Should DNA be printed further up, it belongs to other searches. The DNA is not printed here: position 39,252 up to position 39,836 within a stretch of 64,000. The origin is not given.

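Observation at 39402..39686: Archaeal-type chromatin protein MC1 homolog in a bacterial chromosome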

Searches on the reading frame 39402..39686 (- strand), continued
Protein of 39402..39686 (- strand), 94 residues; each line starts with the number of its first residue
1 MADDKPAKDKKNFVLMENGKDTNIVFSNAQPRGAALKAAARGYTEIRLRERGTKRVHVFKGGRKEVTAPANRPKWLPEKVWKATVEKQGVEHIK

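Call 47: search_protein_families(library=pfam, proteins=[L018:601-5865:+, L004:3-1253:+, L004:5069-6982:+, L009:10616-12277:+, L018:6290-7003:+, L019:3834-5690:+, L019:2727-3830:+, L030:6699-8546:-, L032:10055-12121:+, L020:3246-5054:+], max_evalue=0.00001)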
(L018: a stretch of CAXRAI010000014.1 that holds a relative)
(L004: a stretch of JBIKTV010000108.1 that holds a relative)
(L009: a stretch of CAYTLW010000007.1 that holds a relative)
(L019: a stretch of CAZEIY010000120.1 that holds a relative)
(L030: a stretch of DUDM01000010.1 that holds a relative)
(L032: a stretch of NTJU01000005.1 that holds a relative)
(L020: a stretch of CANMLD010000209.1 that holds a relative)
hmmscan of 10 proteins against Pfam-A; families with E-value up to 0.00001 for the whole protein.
L018:601-5865:+ (1755 aa): 2 families
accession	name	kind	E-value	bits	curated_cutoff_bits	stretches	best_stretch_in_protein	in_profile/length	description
PF13385.13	Laminin_G_3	-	2.7e-16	60.5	27.6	1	591-735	1-150/151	Concanavalin A-like lectin/glucanases superfamily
PF07691.17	PA14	-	2.2e-13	50.7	24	1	438-529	43-144/147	PA14 domain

L004:3-1253:+ (417 aa): 1 family
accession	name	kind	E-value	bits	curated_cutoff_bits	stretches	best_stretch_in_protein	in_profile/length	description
PF00756.26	Esterase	-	5.2e-08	33.4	22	1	179-372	4-191/251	Putative esterase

L004:5069-6982:+ (638 aa): 4 families
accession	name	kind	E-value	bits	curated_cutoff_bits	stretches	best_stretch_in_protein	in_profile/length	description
PF00009.33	GTP_EFTU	-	4.3e-57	193.2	26.5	1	42-221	2-188/188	Elongation factor Tu GTP binding domain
PF06421.17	LepA_C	-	7.1e-49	164.8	29.7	1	528-632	2-106/107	GTP-binding protein LepA C-terminus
PF00679.30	EFG_C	-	1.2e-23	83.4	27.9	1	438-524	2-87/89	Elongation factor G C-terminus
PF03144.31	GTP_EFTU_D2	-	2.8e-08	34.5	30.3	1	244-314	1-73/73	Elongation factor Tu domain 2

L009:10616-12277:+ (554 aa): 4 families
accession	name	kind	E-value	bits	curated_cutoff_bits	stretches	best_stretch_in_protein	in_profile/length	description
PF01590.32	GAF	-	4.6e-30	105.3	22.4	2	89-224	2-133/133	GAF domain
PF13185.12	GAF_2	-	1.9e-26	93.3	28.6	2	87-224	2-135/136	GAF domain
PF13492.12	GAF_3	-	2.3e-16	60.8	27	2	269-404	1-124/129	GAF domain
PF00512.31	HisKA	-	3.2e-11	43.5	26.9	1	428-486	5-63/66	His Kinase A (phospho-acceptor) domain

L018:6290-7003:+ (238 aa): 1 family
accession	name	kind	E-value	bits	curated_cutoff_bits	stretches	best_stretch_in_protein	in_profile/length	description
PF01661.27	Macro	-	1.1e-20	74.2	22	1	63-185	3-116/118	Macro domain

L019:3834-5690:+ (619 aa): 20 families
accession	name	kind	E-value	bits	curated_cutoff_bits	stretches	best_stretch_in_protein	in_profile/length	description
PF14559.12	TPR_19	-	1.1e-36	125.4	25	2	441-499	4-62/68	Tetratricopeptide repeat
PF07719.23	TPR_2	-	5.5e-35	117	27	1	535-563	5-33/34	Tetratricopeptide repeat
PF13432.12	TPR_16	-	4.5e-29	100.9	32.7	2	319-379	4-65/65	Tetratricopeptide repeat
PF13428.12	TPR_14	-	1.1e-27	94.1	23.5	0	572-603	7-38/44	Tetratricopeptide repeat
PF00515.34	TPR_1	-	4.8e-26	89.9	27.8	1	536-563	6-33/34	Tetratricopeptide repeat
PF13181.12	TPR_8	-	1.5e-24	84.5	25.7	0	535-563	5-33/34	Tetratricopeptide repeat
PF13431.12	TPR_17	-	1.6e-20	72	24.4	0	198-226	5-33/34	Tetratricopeptide repeat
PF13424.12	TPR_12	-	6.2e-20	71.6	30.1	2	532-595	4-74/77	Tetratricopeptide repeat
PF12895.13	ANAPC3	-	5.2e-18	65.6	27.2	0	310-370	21-81/82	Anaphase-promoting complex, cyclosome, subunit 3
PF13174.12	TPR_6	-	8.2e-17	61.1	26.3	0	537-563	6-32/33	Tetratricopeptide repeat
PF13414.12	TPR_11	-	6.4e-15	55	26.8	0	538-563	1-26/42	TPR repeat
PF23914.1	TPR_CcmH_CycH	-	1.7e-14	54.4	42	0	105-227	24-142/158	Cytochrome c-type biogenesis protein H TPR domain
PF13176.12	TPR_7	-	1.8e-14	52.9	27.9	0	430-461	1-34/36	Tetratricopeptide repeat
PF13374.12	TPR_10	-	1.4e-11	44.5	27.5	0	536-560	7-31/42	Tetratricopeptide repeat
PF07721.20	TPR_4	-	6.7e-09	36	27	0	571-591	6-26/26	Tetratricopeptide repeat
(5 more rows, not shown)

L019:2727-3830:+ (368 aa): 1 family
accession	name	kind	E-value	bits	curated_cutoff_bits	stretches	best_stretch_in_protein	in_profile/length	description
PF01066.26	CDP-OH_P_transf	-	1.5e-24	87.6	22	1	15-169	3-148/152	CDP-alcohol phosphatidyltransferase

L030:6699-8546:- (616 aa): 5 families
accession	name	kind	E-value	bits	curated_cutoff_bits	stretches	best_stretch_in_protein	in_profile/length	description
PF00890.30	FAD_binding_2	-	4.6e-92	309.8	20.4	1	15-427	1-414/414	FAD binding domain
PF02910.25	Succ_DH_flav_C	-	6.3e-26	91.3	20.8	1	482-596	2-118/130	Fumarate reductase flavoprotein C-term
PF03486.20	HI0933_like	-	1.6e-08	34.7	50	0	15-46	2-33/244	HI0933-like protein Rossmann domain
PF07992.20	Pyr_redox_2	-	4e-08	33.5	26.1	0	14-135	1-58/291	Pyridine nucleotide-disulphide oxidoreductase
PF01266.30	DAO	-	9.4e-06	25.8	27.9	0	15-121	1-90/353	FAD dependent oxidoreductase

L032:10055-12121:+ (689 aa): 0 families

L020:3246-5054:+ (603 aa): 3 families
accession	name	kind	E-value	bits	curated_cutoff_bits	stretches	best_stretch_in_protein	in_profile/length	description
PF01323.26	DSBA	-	1.7e-17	64.3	25.6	1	246-395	5-188/191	DSBA-like thioredoxin domain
PF07884.19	VKOR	-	2.8e-17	63.6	27.5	1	27-150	4-131/134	Vitamin K epoxide reductase family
PF13462.12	Thioredoxin_4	-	2e-16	61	23.2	1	232-395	6-161/165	Thioredoxin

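Call 50: fold_search(model_id=the predicted structure, library=pdb)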
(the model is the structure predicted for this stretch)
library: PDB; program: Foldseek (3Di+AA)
matches with E <= 10: 233; with E <= 0.001: 0
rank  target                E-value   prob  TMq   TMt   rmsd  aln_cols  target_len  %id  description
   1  9c7t_B                3.9e-01  0.28  0.22  0.07   8.5        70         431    7  PP2A:B55-Eya3 substrate complex (released 2025-05-21)
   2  3dw8_B                3.9e-01  0.15  0.27  0.09  12.4       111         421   10  Structure of a Protein Phosphatase 2A Holoenzyme with B55 subunit (released 2008-10-07)
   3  9c6b_B                4.8e-01  0.23  0.24  0.07   8.1        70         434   10  PP2A:B55-p107 substrate complex (released 2025-05-21)
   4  9o5m_A                4.8e-01  0.16  0.28  0.20   8.4        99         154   13  Prenylated-FMN maturase PhdC from Mycolicibacterium fortuitum bound to prenylated flavin mononucleotide in the P1 spac (released 2026-02-18)
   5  9nk0                  5.7e-01  0.16  0.30  0.21   8.2        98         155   11  Prenylated-FMN maturase PhdC from Mycolicibacterium fortuitum (apo) (released 2026-02-18)
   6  9nk4                  5.7e-01  0.15  0.29  0.21   8.3       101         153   13  Prenylated-FMN maturase PhdC E45A mutant from Mycolicibacterium fortuitum bound to flavin mononucleotide (released 2026-02-18)
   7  9nk2                  6.0e-01  0.14  0.28  0.20   8.4        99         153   13  Prenylated-FMN maturase PhdC from Mycolicibacterium fortuitum bound to prenylated flavin mononucleotide (released 2026-02-18)
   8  9o5m_D                7.1e-01  0.13  0.28  0.20   8.4        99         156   13  Prenylated-FMN maturase PhdC from Mycolicibacterium fortuitum bound to prenylated flavin mononucleotide in the P1 spac (released 2026-02-18)
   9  8so0_B                7.6e-01  0.18  0.25  0.07   8.2        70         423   10  Cryo-EM structure of the PP2A:B55-FAM122A complex (released 2023-10-25)
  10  2hj9_D                8.0e-01  0.18  0.30  0.17  10.2        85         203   13  Crystal structure of the Autoinducer-2-bound form of Vibrio harveyi LuxP complexed with the periplasmic domain of LuxQ (released 2006-09-26)
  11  2i02_A                8.4e-01  0.09  0.25  0.20   9.5       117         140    9  CRYSTAL STRUCTURE OF a pyridoxamine 5'-phosphate oxidase-like family protein (NPUN_R6570) FROM NOSTOC PUNCTIFORME PCC  (released 2006-08-29)
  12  9nk3                  8.9e-01  0.12  0.29  0.21   8.3       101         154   13  Prenylated-FMN maturase PhdC E45A mutant from Mycolicibacterium fortuitum (apo) (released 2026-02-18)
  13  2iab_B                1.1e+00  0.12  0.28  0.21   8.8       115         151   11  Crystal structure of a protein with FMN-binding split barrel fold (NP_828636.1) from Streptomyces avermitilis at 2.00  (released 2006-09-19)
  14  9nk1                  1.1e+00  0.11  0.29  0.21   8.3       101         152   13  Prenylated-FMN maturase PhdC from Mycolicibacterium fortuitum bound to flavin mononucleotide (released 2026-02-18)
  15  2iab_A                1.1e+00  0.11  0.27  0.20   8.5       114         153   10  Crystal structure of a protein with FMN-binding split barrel fold (NP_828636.1) from Streptomyces avermitilis at 2.00  (released 2006-09-19)
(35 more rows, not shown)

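Call 60: search_protein_families(library=ncbifam, proteins=[window:39405-39686:-], max_evalue=0.001)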
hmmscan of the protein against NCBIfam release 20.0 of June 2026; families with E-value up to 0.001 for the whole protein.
window:39405-39686:- (94 aa): 0 families

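Call 65: find_related_loci(query=A3, collection=viral_contigs, flank=5000)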
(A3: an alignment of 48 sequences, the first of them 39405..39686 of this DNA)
Query A3 (94 aa) in viral_contigs; peptide patterns used: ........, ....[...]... (x = any residue, [..] = any of these).
30 stretches matched a pattern, but none encodes a relative of the query by tblastn (E <= 1e-3).

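Call 66: search_protein_families(library=pfam, proteins=[L019:3-1529:+, L019:1587-2723:+, L019:6429-7997:+, L016:1249-3846:+, L016:3882-4769:+, L016:4845-5705:+, L016:6430-7779:+, L020:1893-3242:+, L020:6473-7750:+, L022:1061-2710:+], max_evalue=0.00001)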
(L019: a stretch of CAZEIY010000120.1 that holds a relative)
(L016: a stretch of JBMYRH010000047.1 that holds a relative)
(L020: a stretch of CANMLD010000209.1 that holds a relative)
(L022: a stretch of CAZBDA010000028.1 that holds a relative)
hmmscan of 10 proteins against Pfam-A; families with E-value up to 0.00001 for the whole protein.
L019:3-1529:+ (509 aa): 8 families
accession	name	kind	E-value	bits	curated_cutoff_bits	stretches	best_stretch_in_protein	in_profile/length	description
PF07719.23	TPR_2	-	7.1e-11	41.8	27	0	246-274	5-33/34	Tetratricopeptide repeat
PF08534.16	Redoxin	-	2.4e-10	40.8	26.6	1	371-497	2-144/148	Redoxin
PF13905.12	Thioredoxin_8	-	2.1e-09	38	27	1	395-482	3-93/94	Thioredoxin-like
PF00578.27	AhpC-TSA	-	4.9e-08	33.4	26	1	372-482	2-120/124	AhpC/TSA family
PF00085.26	Thioredoxin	-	5.6e-08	33.2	23.5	1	387-441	12-65/103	Thioredoxin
PF13181.12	TPR_8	-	4.8e-07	29.9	25.7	0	248-271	7-30/34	Tetratricopeptide repeat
PF13414.12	TPR_11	-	1.8e-06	28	26.8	0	252-288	4-41/42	TPR repeat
PF00515.34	TPR_1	-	4.1e-06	26.8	27.8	0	248-273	7-32/34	Tetratricopeptide repeat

L019:1587-2723:+ (379 aa): 1 family
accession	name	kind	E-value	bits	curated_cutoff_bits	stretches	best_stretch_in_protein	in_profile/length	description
PF11617.13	Cu-binding_MopE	-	7.8e-40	135.2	27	5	340-369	1-30/30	Putative metal-binding motif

L019:6429-7997:+ (523 aa): 13 families
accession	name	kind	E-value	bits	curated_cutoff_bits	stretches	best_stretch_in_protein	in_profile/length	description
PF07719.23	TPR_2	-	3.9e-21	73.8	27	0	361-392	3-34/34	Tetratricopeptide repeat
PF14559.12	TPR_19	-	2.5e-19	69.8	25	2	455-518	4-67/68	Tetratricopeptide repeat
PF00515.34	TPR_1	-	7.7e-17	60.8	27.8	0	446-475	5-34/34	Tetratricopeptide repeat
PF13432.12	TPR_16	-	2.1e-16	60.5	32.7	0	447-510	2-65/65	Tetratricopeptide repeat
PF13428.12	TPR_14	-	3.1e-13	49.4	23.5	0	361-395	3-37/44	Tetratricopeptide repeat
PF13424.12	TPR_12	-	6.3e-12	46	30.1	1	218-283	5-72/77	Tetratricopeptide repeat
PF13181.12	TPR_8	-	2.2e-11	43.4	25.7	0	446-470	5-29/34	Tetratricopeptide repeat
PF13374.12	TPR_10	-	7.1e-10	39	27.5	0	259-283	5-29/42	Tetratricopeptide repeat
PF13174.12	TPR_6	-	8.4e-09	36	26.3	0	184-214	1-32/33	Tetratricopeptide repeat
PF25062.1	ARM_TT21_N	-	7e-08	32.9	40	0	263-417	34-192/222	Tetratricopeptide repeat protein 21 N-terminal ARM repeat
PF12895.13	ANAPC3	-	3.8e-07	30.7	27.2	0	340-417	3-80/82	Anaphase-promoting complex, cyclosome, subunit 3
PF13431.12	TPR_17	-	2.4e-06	27.8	24.4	0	205-236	2-33/34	Tetratricopeptide repeat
PF13371.12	TPR_9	-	4.1e-06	27.2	35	0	452-512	5-65/73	Tetratricopeptide repeat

L016:1249-3846:+ (866 aa): 2 families
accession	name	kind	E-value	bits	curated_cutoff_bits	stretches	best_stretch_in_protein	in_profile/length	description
PF16683.11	TGase_elicitor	-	4.1e-99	332.2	25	2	187-428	8-248/361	Transglutaminase elicitor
PF04151.21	PPC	-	2.5e-31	108.8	25.9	3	685-741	10-70/70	Bacterial pre-peptidase C-terminal domain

L016:3882-4769:+ (296 aa): 1 family
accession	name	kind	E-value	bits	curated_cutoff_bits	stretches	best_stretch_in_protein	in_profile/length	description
PF05875.18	Ceramidase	-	7.9e-45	153.7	32.5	1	52-282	5-242/259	Ceramidase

L016:4845-5705:+ (287 aa): 2 families
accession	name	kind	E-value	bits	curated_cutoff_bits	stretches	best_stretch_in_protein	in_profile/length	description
PF00669.25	Flagellin_N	-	1.4e-31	109.9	26.6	1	17-151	3-137/139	Bacterial flagellin N-terminal helical region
PF00700.27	Flagellin_C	-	4.4e-16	59.4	23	1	201-286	1-86/86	Bacterial flagellin C-terminal helical region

L016:6430-7779:+ (450 aa): 1 family
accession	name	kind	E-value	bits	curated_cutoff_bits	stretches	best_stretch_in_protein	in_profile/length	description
PF00188.32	CAP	-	4.3e-09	37.7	21.1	1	228-329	2-102/117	Cysteine-rich secretory protein family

L020:1893-3242:+ (450 aa): 0 families

L020:6473-7750:+ (426 aa): 3 families
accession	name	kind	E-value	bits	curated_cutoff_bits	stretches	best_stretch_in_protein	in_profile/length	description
PF00072.30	Response_reg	-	5e-23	81.8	30.2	1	39-150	1-111/111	Response regulator receiver domain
PF02518.31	HATPase_c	-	3.7e-20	72.9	26.4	1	309-413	2-108/111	Histidine kinase-, DNA gyrase B-, and HSP90-like ATPase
PF00512.31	HisKA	-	3.7e-06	27.3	26.9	1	200-261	3-64/66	His Kinase A (phospho-acceptor) domain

L022:1061-2710:+ (550 aa): 2 families
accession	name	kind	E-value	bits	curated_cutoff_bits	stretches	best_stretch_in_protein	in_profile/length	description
PF13472.12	Lipase_GDSL_2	-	5.9e-07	30.6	32.9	0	219-382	3-123/178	GDSL-like Lipase/Acylhydrolase family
PF07719.23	TPR_2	-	6.4e-06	26.3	27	0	413-444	1-32/34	Tetratricopeptide repeat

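Call 71: find_encoding_contigs(protein=P0096, flank=8000, max_places=2)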
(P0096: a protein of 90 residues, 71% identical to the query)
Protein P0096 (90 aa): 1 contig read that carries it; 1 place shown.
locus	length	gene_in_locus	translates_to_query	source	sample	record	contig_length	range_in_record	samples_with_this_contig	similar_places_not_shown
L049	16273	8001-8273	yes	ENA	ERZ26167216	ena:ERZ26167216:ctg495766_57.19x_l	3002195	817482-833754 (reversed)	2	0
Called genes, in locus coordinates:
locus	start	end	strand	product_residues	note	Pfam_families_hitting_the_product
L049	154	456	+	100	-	-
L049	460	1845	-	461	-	PF13450:NAD_binding_8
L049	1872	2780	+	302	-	-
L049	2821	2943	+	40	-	-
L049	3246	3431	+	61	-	-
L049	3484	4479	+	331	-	-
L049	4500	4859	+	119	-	-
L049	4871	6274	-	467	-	PF01970:TctA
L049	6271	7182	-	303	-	-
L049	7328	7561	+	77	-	PF01037:AsnC_trans_reg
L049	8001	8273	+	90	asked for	PF05854:MC1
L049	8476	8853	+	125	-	-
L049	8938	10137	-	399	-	-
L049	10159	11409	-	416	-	PF01882:DUF58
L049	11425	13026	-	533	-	PF14258:DUF4350 (weak)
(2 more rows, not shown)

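Call 72: find_encoding_contigs(protein=P0002, flank=8000, max_places=3)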
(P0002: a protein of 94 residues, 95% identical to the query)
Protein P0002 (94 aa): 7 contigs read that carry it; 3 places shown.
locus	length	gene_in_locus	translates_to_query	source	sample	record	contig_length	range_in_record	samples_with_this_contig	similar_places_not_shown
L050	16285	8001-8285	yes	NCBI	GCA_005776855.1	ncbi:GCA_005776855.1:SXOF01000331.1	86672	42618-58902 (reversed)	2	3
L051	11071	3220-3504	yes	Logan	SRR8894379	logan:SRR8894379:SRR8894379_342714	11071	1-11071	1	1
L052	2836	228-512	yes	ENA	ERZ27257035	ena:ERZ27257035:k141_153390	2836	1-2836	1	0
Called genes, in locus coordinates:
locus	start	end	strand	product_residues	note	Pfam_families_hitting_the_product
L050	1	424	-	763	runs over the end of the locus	PF04055:Radical_SAM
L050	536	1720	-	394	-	PF01546:Peptidase_M20, PF07687:M20_dimer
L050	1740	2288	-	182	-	PF07152:YaeQ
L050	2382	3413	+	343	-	PF02899:Phage_int_SAM_1, PF13495:Phage_int_SAM_4 (weak), PF00589:Phage_integrase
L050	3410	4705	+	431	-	-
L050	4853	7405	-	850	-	PF13174:TPR_6 (faint), PF01464:SLT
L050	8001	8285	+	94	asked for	PF05854:MC1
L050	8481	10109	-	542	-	-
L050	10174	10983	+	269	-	PF02675:AdoMet_dc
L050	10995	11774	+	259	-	PF17131:TP_0789-like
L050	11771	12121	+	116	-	-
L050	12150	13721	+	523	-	PF01564:Spermine_synth (weak)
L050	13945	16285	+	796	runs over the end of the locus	PF22352:K319L-like_PKD (weak)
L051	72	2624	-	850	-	PF13174:TPR_6 (faint), PF01464:SLT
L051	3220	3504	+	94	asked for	PF05854:MC1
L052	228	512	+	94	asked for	PF05854:MC1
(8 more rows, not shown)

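Call 73: find_encoding_contigs(protein=P0003, flank=3000, max_places=3)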
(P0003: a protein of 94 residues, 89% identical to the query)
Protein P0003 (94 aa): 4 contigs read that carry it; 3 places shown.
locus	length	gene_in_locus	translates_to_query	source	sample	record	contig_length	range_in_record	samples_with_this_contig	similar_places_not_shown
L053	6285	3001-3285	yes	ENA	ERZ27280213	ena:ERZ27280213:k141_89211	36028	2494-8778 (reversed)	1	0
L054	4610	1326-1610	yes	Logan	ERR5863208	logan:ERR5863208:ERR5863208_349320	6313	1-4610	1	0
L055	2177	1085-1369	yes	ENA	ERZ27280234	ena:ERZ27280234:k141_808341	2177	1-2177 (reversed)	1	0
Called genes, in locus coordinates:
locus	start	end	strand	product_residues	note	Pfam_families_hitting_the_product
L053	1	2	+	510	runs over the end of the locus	-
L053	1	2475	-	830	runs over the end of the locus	PF01464:SLT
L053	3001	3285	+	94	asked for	PF05854:MC1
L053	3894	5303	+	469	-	PF13505:OMP_b-brl (weak)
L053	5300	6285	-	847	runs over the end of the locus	PF00270:DEAD, PF13401:AAA_22 (faint), PF00271:Helicase_C, PF04408:WHD_HA2, PF07717:OB_NTP_bind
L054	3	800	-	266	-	?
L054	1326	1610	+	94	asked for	PF05854:MC1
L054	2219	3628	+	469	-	PF13505:OMP_b-brl (weak)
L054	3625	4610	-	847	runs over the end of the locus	PF00270:DEAD, PF13401:AAA_22 (faint), PF00271:Helicase_C, PF04408:WHD_HA2, PF07717:OB_NTP_bind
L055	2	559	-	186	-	?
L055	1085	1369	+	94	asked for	PF05854:MC1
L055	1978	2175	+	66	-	?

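Call 74: find_encoding_contigs(protein=P0004, flank=3000, max_places=3)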
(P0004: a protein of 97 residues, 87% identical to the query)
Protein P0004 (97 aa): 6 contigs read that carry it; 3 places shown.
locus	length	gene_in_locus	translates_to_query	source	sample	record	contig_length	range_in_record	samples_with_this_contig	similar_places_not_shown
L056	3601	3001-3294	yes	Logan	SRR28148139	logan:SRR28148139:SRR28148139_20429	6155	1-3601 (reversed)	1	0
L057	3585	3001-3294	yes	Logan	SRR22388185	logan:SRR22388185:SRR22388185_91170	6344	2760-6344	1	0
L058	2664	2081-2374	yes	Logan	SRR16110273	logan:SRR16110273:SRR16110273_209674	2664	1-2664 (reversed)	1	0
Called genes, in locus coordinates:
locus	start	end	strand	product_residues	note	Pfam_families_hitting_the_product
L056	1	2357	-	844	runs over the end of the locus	PF13432:TPR_16 (weak), PF01464:SLT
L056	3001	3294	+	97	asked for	PF05854:MC1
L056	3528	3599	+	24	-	?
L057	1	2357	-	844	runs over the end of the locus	PF13432:TPR_16 (weak), PF01464:SLT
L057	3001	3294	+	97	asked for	PF05854:MC1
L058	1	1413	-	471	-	?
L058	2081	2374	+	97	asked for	PF05854:MC1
